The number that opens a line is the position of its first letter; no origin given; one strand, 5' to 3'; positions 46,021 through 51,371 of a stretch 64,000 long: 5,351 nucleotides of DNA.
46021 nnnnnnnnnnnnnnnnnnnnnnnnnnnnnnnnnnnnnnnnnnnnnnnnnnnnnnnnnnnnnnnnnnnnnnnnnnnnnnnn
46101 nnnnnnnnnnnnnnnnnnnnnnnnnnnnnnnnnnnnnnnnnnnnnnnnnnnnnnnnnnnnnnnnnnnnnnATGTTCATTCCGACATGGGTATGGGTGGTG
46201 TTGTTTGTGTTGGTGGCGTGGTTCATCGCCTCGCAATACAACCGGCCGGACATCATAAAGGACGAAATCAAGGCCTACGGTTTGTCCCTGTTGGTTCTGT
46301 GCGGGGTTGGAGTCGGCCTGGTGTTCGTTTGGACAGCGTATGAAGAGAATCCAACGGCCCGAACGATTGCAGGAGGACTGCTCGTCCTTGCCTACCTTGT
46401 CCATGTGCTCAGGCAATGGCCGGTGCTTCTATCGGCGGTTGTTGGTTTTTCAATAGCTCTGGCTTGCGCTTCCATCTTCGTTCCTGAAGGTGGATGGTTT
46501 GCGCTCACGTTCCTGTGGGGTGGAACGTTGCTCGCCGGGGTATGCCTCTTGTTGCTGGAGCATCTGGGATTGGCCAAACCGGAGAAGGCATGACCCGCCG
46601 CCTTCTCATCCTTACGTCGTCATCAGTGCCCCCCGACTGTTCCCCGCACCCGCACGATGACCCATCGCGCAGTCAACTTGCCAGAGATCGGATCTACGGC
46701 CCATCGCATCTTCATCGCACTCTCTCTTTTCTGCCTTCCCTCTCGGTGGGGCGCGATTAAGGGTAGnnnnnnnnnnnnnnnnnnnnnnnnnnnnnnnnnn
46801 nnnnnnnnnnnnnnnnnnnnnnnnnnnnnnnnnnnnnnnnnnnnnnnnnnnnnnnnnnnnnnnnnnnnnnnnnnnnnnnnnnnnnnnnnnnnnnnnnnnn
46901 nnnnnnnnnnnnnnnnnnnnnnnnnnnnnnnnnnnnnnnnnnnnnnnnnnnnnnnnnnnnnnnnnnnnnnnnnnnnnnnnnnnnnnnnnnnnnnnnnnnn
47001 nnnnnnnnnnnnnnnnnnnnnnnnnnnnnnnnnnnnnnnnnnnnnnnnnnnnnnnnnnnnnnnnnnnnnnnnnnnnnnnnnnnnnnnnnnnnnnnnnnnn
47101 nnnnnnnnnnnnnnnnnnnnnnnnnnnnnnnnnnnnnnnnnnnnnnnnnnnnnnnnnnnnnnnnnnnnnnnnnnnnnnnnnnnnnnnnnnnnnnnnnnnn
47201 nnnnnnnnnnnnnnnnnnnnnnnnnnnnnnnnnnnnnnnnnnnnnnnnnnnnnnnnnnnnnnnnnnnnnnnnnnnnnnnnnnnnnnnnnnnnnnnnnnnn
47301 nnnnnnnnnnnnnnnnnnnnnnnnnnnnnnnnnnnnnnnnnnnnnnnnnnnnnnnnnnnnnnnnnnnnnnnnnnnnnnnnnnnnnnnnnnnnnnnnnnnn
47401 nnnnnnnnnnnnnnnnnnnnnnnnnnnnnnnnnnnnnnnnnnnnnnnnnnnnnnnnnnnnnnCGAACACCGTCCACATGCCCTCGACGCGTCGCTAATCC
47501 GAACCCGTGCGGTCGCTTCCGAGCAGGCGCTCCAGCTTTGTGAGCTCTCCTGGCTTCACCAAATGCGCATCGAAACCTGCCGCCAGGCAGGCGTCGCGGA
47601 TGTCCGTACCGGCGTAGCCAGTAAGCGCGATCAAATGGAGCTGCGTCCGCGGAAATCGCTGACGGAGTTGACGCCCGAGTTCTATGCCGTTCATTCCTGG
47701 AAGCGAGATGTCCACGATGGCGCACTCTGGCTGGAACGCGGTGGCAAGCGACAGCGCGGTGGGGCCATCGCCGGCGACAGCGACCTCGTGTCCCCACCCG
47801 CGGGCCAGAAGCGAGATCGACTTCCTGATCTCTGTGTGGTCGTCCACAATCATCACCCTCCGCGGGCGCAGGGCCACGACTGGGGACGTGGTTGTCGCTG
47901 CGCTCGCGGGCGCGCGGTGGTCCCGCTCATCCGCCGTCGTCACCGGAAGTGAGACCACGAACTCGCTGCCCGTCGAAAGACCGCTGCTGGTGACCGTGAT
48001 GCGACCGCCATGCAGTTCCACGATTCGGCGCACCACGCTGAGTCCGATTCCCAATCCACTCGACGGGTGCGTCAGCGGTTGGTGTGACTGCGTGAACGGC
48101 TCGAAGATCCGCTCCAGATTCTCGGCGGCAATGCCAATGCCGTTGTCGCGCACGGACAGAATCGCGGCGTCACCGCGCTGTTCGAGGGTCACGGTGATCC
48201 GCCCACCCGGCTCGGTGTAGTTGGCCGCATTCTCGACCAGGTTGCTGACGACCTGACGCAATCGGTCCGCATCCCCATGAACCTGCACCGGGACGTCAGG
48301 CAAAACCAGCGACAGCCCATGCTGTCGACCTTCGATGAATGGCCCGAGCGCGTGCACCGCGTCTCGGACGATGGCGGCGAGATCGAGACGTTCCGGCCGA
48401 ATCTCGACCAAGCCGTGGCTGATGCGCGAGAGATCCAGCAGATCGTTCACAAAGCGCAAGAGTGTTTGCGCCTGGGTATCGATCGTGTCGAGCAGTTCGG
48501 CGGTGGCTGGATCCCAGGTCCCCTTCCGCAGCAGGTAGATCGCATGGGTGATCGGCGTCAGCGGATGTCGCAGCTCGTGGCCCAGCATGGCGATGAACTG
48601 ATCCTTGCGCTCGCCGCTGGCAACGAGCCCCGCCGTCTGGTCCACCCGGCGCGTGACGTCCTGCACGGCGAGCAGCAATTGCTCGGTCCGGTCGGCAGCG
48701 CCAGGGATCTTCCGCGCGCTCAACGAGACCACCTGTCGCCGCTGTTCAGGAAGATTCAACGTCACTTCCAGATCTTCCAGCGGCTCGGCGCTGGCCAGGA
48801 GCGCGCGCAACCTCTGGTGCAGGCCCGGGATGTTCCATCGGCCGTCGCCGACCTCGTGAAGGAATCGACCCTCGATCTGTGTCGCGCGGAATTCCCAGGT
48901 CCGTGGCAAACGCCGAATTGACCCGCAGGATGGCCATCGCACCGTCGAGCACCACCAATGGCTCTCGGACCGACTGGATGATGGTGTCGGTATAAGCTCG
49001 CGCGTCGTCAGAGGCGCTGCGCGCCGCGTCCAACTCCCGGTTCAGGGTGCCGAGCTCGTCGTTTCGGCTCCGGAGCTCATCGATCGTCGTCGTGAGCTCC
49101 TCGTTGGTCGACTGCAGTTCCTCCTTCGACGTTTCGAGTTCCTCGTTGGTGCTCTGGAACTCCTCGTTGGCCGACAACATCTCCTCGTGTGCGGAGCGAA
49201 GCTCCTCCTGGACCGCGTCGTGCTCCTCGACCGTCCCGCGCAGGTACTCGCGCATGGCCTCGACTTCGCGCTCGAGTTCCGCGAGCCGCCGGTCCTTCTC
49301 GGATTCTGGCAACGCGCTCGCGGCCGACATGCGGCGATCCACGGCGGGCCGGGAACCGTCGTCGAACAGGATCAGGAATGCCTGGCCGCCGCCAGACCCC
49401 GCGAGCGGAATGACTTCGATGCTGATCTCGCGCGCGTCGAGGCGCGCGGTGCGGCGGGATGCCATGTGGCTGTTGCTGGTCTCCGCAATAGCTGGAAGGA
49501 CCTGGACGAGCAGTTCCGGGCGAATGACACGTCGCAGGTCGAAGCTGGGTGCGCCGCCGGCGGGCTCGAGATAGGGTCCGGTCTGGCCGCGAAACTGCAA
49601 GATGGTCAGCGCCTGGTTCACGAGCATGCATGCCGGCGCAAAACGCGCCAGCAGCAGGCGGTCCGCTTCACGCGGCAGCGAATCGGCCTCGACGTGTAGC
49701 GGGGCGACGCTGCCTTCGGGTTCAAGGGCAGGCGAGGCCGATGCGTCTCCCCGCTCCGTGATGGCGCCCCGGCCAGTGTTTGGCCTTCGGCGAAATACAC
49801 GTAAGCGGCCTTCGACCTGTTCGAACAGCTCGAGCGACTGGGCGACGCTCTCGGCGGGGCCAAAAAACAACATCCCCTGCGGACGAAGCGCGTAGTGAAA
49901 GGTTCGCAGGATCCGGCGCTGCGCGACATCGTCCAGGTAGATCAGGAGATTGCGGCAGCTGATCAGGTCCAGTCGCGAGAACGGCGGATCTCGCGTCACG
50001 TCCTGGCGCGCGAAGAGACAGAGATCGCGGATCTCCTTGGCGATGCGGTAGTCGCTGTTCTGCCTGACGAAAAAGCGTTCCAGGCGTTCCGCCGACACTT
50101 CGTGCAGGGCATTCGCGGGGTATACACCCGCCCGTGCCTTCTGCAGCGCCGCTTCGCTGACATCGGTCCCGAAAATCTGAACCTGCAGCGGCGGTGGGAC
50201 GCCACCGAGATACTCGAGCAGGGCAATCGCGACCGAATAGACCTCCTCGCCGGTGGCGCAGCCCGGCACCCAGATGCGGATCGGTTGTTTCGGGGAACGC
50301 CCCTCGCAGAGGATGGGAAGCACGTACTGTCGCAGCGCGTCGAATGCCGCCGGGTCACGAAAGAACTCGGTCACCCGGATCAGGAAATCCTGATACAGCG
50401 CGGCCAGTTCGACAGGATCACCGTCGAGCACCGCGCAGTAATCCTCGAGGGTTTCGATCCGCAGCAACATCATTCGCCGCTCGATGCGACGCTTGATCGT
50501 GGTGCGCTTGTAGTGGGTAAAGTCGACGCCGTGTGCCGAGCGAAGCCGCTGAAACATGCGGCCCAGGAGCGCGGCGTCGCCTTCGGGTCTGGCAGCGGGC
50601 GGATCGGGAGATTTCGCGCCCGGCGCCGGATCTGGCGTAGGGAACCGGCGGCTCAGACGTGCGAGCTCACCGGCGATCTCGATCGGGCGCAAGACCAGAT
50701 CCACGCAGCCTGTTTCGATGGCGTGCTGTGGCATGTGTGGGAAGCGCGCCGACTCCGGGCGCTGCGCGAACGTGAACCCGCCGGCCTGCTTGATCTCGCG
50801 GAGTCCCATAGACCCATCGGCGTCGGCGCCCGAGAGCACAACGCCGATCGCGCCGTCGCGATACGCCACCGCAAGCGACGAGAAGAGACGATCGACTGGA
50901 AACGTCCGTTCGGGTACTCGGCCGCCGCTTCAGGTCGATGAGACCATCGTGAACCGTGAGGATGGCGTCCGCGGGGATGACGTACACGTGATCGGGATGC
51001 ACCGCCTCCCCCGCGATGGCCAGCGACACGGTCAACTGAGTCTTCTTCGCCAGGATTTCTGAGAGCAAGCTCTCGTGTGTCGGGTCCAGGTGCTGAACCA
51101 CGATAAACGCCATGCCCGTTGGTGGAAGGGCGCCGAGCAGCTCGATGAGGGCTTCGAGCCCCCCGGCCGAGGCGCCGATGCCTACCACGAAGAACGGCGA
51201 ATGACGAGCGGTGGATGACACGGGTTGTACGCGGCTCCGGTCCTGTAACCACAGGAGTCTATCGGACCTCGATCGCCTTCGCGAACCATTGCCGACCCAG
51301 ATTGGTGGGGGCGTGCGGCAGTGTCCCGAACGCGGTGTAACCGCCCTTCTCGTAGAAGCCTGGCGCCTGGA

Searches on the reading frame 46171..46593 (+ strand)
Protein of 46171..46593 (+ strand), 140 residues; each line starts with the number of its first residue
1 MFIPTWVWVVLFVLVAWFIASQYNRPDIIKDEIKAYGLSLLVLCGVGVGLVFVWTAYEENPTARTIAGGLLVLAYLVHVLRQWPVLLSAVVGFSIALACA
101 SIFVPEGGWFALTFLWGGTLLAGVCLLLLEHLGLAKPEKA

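Call 21: find_encoding_contigs(protein=window:46171-46593:+, flank=10000, max_places=10)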
Protein window:46171-46593:+ (140 aa): no gene with exactly this product is on record in the collection.

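Call 25: search_protein_families(library=ncbifam, proteins=[window:46171-46593:+], max_evalue=0.01)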
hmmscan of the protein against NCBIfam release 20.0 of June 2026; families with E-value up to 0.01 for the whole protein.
window:46171-46593:+ (140 aa): 0 families

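Call 38: find_homologous_proteins(query=window:46171-46593:+, max_evalue=0.00001)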
Query window:46171-46593:+ (140 aa): 2 proteins with E <= 0.00001 among 199 candidates.
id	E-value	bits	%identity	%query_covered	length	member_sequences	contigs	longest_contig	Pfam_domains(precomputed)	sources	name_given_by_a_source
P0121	4.3e-85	301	100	100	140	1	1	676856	-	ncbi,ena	-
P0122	5.7e-62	226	82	97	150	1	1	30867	-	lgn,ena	-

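Call 39: find_encoding_contigs(protein=P0121, flank=10000, max_places=6)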
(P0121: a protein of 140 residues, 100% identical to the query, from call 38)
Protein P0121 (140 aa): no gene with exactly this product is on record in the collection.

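Call 40: find_encoding_contigs(protein=P0122, flank=10000, max_places=6)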
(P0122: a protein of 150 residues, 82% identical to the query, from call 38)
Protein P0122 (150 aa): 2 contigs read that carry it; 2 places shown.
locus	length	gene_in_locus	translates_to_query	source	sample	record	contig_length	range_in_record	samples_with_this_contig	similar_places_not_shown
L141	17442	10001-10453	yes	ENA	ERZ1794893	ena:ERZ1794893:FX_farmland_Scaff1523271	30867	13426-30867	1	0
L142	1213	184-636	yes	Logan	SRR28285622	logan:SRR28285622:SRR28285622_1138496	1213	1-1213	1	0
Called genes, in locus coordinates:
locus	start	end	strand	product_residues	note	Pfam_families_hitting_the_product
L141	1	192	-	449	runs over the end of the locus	PF00072:Response_reg, PF00158:Sigma54_activat, PF14532:Sigma54_activ_2, PF00004:AAA (weak), PF07724:AAA_2 (weak), PF07728:AAA_5, PF25601:AAA_lid_14, PF02954:HTH_8, +1 more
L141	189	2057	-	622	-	PF00672:HAMP, PF00989:PAS, PF08448:PAS_4, PF12860:PAS_7 (faint), PF13188:PAS_8 (weak), PF13426:PAS_9, PF00512:HisKA, PF02518:HATPase_c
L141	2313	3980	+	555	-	PF17802:SpaA (faint), PF09430:EMC7_beta-sandw (faint), PF10670:DUF4198 (faint), PF13620:CarboxypepD_reg, PF13715:CarbopepD_reg_2 (weak), PF17210:SdrD_B (faint), PF22904:NOMO1-like_2nd (faint), PF14686:fn3_3 (faint)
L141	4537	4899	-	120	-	PF22311:DUF6970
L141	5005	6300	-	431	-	PF14659:Phage_int_SAM_3, PF00589:Phage_integrase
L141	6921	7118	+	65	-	PF12728:HTH_17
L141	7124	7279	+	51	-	-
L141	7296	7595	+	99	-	-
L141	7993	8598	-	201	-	-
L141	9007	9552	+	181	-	PF00589:Phage_integrase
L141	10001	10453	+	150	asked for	-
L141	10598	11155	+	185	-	-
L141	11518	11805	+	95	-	-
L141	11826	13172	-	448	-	PF22842:Pel9A-like_beta_helix, PF13229:Beta_helix (faint)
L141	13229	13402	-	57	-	-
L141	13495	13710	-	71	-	-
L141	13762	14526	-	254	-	PF01694:Rhomboid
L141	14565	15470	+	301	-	PF04951:Peptidase_M55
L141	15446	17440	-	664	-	?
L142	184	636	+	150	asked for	-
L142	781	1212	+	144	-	?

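Call 51: list_cluster_members(proteins=[P0121, P0122, P0001])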
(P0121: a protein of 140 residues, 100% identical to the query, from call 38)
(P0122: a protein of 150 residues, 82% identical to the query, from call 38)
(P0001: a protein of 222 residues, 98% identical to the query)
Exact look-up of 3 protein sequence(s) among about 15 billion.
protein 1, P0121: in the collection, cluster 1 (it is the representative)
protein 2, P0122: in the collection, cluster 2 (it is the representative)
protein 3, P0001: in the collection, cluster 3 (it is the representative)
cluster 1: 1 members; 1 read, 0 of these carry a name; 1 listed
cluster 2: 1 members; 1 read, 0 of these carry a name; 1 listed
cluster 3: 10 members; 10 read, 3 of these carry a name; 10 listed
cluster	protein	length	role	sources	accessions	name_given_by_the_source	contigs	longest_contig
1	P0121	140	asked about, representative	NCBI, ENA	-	-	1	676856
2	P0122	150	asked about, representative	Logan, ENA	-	-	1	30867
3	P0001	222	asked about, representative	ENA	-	-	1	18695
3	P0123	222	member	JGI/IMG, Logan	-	magnesium-protoporphyrin O-methyltransferase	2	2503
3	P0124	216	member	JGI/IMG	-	SAM-dependent methyltransferase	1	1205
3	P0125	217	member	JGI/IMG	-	SAM-dependent methyltransferase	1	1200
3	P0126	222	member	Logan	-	-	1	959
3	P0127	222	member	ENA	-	-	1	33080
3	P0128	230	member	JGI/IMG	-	-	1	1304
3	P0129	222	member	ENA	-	-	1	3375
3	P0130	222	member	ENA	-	-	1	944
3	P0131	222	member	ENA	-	-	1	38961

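Call 52: find_encoding_contigs(protein=P0131, flank=10000, max_places=4)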
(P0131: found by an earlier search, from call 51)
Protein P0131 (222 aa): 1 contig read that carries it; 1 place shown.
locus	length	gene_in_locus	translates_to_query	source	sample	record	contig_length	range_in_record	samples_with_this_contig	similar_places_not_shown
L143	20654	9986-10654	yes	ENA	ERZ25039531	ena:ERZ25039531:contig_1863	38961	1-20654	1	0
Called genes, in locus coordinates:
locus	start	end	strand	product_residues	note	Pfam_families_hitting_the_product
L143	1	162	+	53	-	?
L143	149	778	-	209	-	PF13489:Methyltransf_23, PF01135:PCMT (weak), PF01209:Ubie_methyltran, PF13847:Methyltransf_31, PF08241:Methyltransf_11, PF08242:Methyltransf_12, PF13649:Methyltransf_25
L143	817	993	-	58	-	-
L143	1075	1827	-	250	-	PF04542:Sigma70_r2, PF22029:PhyR_sigma2 (faint), PF04545:Sigma70_r4, PF08281:Sigma70_r4_2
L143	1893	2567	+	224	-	-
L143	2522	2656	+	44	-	-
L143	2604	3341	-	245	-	-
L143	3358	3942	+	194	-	-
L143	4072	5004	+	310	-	PF01209:Ubie_methyltran, PF13489:Methyltransf_23 (weak), PF02353:CMAS (weak), PF05175:MTS (weak), PF13847:Methyltransf_31, PF08241:Methyltransf_11, PF08242:Methyltransf_12, PF13649:Methyltransf_25, +2 more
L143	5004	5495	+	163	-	PF01152:Bac_globin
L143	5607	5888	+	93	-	-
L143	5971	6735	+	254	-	PF01022:HTH_5, PF12840:HTH_20, PF00581:Rhodanese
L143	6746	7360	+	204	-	PF01135:PCMT, PF02353:CMAS (weak), PF13489:Methyltransf_23, PF01209:Ubie_methyltran, PF13847:Methyltransf_31, PF08241:Methyltransf_11, PF08242:Methyltransf_12, PF13649:Methyltransf_25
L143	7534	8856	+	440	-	PF07690:MFS_1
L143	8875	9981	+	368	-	PF00581:Rhodanese, PF00753:Lactamase_B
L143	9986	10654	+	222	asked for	PF13649:Methyltransf_25 (weak)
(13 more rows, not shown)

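Call 53: find_encoding_contigs(protein=P0127, flank=10000, max_places=4)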
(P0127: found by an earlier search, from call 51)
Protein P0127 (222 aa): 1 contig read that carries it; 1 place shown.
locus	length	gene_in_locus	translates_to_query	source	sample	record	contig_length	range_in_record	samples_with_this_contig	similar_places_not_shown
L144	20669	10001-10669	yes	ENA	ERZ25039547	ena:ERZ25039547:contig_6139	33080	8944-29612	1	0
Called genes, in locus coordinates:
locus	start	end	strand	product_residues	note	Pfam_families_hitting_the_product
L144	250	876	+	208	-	PF00440:TetR_N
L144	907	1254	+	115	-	-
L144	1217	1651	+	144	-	PF13787:HXXEE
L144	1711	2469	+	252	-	PF13787:HXXEE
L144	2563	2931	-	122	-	PF00106:adh_short, PF08659:KR (weak), PF13561:adh_short_C2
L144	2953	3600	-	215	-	PF03446:NAD_binding_2, PF03807:F420_oxidored, PF10727:Rossmann-like (weak)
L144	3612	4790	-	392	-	PF00248:Aldo_ket_red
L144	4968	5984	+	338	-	PF06719:AraC_N, PF00165:HTH_AraC (weak), PF12833:HTH_18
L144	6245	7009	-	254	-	PF00665:rve (weak), PF13683:rve_3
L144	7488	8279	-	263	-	-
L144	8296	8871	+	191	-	PF07690:MFS_1, PF00083:Sugar_tr (faint)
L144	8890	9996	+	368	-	PF00581:Rhodanese, PF00753:Lactamase_B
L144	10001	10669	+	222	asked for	PF13649:Methyltransf_25 (weak)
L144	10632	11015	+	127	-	-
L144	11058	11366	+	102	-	-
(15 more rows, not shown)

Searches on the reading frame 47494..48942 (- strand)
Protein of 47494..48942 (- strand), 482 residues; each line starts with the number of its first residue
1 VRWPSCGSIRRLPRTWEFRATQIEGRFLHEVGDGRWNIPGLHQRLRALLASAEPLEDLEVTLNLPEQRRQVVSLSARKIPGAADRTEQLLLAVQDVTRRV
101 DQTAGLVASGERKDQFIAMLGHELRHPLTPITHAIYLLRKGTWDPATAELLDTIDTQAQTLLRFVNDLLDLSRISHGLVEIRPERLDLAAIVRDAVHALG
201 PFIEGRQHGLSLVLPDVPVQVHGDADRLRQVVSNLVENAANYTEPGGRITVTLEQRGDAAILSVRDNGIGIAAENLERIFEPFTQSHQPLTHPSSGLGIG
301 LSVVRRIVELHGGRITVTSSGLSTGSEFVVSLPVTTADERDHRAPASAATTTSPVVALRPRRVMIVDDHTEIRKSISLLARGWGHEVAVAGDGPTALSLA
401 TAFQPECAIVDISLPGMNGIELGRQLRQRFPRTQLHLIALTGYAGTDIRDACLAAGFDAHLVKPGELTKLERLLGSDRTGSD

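Call 60: search_protein_families(library=pfam, proteins=[window:47494-48942:-], max_evalue=0.001)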
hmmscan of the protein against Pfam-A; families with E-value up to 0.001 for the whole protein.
window:47494-48942:- (482 aa): 4 families
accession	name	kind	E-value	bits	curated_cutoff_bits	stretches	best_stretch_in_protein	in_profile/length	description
PF02518.31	HATPase_c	-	1.7e-31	109.3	26.4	1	223-335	1-110/111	Histidine kinase-, DNA gyrase B-, and HSP90-like ATPase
PF00072.30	Response_reg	-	6.6e-20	71.8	30.2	1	363-471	1-107/111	Response regulator receiver domain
PF00512.31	HisKA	-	4.7e-14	52.6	26.9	1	113-177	2-66/66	His Kinase A (phospho-acceptor) domain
PF08448.16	PAS_4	-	0.00043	20.9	23.1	1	19-100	31-109/110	PAS fold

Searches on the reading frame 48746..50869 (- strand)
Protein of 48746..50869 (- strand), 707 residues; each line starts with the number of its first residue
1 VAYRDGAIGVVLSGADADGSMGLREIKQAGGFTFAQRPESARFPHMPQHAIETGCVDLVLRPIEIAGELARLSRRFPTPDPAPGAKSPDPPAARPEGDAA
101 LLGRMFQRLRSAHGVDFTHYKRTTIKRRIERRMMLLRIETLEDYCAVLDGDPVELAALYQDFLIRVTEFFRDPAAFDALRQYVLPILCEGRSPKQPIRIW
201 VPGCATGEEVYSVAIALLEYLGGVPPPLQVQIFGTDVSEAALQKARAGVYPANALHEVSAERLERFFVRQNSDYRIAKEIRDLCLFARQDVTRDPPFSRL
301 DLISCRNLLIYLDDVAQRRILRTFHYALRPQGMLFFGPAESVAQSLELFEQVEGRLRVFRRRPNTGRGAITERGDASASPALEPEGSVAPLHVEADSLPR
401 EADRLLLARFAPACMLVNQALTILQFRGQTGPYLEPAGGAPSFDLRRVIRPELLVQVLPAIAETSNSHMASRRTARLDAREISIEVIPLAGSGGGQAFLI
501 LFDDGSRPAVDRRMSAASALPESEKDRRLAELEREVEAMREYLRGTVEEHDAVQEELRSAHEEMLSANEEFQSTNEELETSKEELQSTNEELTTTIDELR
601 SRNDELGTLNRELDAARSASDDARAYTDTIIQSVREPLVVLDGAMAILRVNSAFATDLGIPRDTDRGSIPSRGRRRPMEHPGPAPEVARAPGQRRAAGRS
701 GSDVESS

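Call 60: search_protein_families(library=pfam, proteins=[window:48746-50869:-], max_evalue=0.001)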
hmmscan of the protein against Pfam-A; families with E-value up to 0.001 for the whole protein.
window:48746-50869:- (707 aa): 5 families
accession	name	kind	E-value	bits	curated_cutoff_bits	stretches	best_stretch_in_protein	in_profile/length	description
PF01739.24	CheR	-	3.7e-52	177.1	27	1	166-355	2-192/195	CheR methyltransferase, SAM binding domain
PF01339.22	CheB_methylest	-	2.8e-19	70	24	1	5-69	110-174/174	CheB methylesterase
PF03705.20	CheR_N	-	1.5e-12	47.5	27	1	106-152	7-53/53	CheR methyltransferase, all-alpha domain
PF08242.18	Methyltransf_12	-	5e-05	24.4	30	0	203-334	4-98/98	Methyltransferase domain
PF13649.12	Methyltransf_25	-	0.00075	20.6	27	0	286-332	50-97/97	Methyltransferase domain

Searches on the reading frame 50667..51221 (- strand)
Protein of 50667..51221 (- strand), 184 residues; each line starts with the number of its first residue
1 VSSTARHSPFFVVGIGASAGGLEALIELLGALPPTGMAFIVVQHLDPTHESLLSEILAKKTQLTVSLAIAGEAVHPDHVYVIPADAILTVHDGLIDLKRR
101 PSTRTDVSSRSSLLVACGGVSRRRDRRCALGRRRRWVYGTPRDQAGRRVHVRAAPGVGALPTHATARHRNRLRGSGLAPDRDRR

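Call 60: search_protein_families(library=pfam, proteins=[window:50667-51221:-], max_evalue=0.001)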
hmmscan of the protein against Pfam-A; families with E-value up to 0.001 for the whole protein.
window:50667-51221:- (184 aa): 1 family
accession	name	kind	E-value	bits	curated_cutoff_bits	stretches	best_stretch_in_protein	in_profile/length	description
PF01339.22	CheB_methylest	-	1.2e-23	84.2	24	1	13-101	1-88/174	CheB methylesterase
